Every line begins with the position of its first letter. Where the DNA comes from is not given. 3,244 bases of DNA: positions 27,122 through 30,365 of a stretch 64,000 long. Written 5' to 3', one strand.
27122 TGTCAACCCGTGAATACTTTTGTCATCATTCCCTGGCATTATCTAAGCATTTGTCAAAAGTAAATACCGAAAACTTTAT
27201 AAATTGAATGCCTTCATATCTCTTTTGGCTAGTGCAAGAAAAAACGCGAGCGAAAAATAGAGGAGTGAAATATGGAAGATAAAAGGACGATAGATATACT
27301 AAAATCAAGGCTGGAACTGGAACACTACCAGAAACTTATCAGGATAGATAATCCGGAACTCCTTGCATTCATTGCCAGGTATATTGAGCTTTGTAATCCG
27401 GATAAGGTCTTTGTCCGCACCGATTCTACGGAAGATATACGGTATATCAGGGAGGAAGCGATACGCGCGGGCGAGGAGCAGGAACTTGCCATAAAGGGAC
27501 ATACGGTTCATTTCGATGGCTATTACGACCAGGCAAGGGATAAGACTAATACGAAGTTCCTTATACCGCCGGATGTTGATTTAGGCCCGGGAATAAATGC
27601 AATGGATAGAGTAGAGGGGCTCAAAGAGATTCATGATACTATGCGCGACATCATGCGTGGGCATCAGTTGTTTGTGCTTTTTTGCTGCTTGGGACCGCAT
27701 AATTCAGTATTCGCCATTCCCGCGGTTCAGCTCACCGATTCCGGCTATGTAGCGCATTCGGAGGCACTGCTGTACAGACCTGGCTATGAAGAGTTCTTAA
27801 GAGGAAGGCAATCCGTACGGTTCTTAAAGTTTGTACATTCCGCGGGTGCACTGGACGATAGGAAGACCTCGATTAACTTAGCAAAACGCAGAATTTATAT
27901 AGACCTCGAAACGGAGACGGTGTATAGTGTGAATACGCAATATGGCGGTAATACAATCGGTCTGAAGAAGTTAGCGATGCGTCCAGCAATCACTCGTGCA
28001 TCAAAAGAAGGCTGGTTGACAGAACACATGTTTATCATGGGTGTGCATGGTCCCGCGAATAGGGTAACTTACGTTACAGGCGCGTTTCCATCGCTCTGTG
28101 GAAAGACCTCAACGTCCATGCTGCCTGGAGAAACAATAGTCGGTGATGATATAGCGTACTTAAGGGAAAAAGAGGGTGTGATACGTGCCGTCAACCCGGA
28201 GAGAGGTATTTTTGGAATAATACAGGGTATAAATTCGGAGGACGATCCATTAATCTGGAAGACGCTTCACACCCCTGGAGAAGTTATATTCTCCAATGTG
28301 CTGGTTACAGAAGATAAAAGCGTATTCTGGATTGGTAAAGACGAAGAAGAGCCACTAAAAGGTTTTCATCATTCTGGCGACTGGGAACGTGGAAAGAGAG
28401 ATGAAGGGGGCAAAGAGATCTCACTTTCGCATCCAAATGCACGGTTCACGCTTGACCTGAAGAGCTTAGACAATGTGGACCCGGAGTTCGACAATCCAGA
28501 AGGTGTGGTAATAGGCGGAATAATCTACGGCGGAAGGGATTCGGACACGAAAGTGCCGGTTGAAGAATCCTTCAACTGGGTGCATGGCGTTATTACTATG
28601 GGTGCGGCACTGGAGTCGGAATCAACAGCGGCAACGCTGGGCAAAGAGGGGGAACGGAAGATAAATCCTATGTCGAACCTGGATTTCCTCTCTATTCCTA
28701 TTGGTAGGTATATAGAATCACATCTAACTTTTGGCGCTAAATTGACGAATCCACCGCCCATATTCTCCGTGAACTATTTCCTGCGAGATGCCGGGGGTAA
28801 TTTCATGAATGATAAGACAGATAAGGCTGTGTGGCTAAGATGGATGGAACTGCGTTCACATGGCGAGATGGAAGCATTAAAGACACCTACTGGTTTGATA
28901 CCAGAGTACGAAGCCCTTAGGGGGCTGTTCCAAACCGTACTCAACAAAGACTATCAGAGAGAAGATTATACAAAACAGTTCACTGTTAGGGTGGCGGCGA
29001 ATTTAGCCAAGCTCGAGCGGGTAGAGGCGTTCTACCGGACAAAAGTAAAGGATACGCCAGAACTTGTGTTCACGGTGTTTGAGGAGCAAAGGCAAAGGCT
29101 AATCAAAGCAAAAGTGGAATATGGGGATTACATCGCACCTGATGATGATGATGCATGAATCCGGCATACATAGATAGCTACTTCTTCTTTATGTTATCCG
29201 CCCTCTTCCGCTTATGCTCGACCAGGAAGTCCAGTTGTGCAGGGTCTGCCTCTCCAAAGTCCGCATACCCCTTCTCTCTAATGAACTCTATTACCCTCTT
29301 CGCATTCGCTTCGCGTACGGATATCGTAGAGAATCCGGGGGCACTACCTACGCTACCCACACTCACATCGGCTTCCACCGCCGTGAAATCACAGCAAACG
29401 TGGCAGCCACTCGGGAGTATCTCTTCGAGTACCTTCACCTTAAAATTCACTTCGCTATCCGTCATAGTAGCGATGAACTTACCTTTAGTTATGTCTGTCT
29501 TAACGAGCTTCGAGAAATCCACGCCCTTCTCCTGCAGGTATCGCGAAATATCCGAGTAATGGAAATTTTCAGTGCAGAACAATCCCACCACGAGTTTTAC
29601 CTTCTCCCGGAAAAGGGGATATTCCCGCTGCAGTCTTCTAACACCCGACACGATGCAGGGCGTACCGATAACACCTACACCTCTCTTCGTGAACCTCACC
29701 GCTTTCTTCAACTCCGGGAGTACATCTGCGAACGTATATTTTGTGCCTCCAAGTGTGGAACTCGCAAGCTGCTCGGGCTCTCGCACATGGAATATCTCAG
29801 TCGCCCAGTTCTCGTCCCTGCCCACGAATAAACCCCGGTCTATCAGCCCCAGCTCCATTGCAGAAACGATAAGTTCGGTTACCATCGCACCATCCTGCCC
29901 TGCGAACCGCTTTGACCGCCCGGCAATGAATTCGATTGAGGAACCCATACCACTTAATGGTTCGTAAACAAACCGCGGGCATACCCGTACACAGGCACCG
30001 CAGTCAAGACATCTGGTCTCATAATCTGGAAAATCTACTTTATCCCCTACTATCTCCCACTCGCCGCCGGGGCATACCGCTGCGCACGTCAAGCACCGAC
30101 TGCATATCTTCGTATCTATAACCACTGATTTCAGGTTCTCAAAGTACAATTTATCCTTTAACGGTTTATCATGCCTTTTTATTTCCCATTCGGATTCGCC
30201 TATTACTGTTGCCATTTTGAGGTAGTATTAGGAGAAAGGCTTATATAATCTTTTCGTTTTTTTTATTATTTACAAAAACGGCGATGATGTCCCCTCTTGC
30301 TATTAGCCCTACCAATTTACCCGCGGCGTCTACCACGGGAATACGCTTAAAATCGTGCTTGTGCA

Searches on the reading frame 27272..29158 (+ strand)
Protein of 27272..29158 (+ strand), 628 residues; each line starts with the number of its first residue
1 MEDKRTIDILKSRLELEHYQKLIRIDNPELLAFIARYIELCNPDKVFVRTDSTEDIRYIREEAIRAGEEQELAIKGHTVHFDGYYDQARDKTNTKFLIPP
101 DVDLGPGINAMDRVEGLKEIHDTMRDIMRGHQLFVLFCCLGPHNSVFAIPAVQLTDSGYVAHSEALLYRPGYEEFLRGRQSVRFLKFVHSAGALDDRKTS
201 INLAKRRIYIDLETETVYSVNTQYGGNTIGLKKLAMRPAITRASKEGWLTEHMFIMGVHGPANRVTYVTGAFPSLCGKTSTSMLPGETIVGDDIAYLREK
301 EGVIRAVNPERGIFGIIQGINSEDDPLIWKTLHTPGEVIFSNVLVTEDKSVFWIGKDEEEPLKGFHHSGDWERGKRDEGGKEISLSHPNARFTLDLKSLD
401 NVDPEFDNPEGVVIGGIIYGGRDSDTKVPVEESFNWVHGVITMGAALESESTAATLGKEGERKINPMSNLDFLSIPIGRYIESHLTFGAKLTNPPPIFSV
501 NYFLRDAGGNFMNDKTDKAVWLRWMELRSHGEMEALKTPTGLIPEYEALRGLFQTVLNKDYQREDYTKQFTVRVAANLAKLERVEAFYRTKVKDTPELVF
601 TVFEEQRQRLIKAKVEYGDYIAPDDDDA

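Call 26: search_protein_families(library=pfam, proteins=[window:27272-29158:+], max_evalue=0.001)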
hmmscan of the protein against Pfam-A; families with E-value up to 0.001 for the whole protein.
window:27272-29158:+ (628 aa): 3 families
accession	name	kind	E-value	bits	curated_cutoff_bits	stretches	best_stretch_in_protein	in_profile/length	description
PF00821.23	PEPCK_GTP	-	1.5e-110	369.8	23.8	1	248-609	1-357/357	Phosphoenolpyruvate carboxykinase C-terminal P-loop domain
PF17297.7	PEPCK_N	-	5.8e-57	193.3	23.8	1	33-243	2-217/218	Phosphoenolpyruvate carboxykinase N-terminal domain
PF01293.25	PEPCK_ATP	-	1e-05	24.9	26.5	1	115-350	69-289/465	Phosphoenolpyruvate carboxykinase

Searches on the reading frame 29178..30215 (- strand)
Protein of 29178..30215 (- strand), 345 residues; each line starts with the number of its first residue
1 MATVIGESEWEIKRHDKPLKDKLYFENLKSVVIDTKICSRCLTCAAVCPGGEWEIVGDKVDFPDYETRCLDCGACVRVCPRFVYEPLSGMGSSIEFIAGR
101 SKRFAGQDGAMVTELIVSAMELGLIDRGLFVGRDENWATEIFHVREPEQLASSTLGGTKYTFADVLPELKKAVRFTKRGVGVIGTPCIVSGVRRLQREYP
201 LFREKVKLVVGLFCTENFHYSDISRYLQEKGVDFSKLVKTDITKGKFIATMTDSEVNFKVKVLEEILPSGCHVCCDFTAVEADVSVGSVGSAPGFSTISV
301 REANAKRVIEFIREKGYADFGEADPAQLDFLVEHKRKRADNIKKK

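Call 26: search_protein_families(library=pfam, proteins=[window:29178-30215:-], max_evalue=0.001)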
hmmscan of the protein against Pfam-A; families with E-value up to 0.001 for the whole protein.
window:29178-30215:- (345 aa): 11 families
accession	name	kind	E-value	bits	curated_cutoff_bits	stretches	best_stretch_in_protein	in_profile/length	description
PF04432.18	FrhB_FdhB_C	-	1.1e-40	139.4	23.3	1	179-324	3-148/150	Coenzyme F420 hydrogenase/dehydrogenase, beta subunit C terminus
PF04422.18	FrhB_FdhB_N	-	4e-10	40.1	22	1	99-166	4-74/78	Coenzyme F420 hydrogenase/dehydrogenase, beta subunit N-term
PF13237.11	Fer4_10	-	1.1e-07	32.1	25.5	1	31-80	2-53/53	4Fe-4S dicluster domain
PF13187.11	Fer4_9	-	1.1e-06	29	27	1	38-81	2-49/52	4Fe-4S dicluster domain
PF13183.11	Fer4_8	-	2e-06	28.7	27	0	68-81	53-66/68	4Fe-4S dicluster domain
PF00037.32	Fer4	-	3e-05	24.1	21.1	1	66-81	5-20/24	4Fe-4S binding domain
PF13534.11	Fer4_17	-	0.00024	22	22.2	0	68-82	1-15/61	4Fe-4S dicluster domain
PF12838.12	Fer4_7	-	0.00024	21.9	27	0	38-81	2-50/52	4Fe-4S dicluster domain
PF14697.11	Fer4_21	-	0.00036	21.1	35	1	32-80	2-52/59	4Fe-4S dicluster domain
PF12797.12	Fer4_2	-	0.00048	20.4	24.5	0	66-80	7-21/22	4Fe-4S binding domain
PF12837.12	Fer4_6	-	0.00068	19.9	25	0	67-80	7-20/24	4Fe-4S binding domain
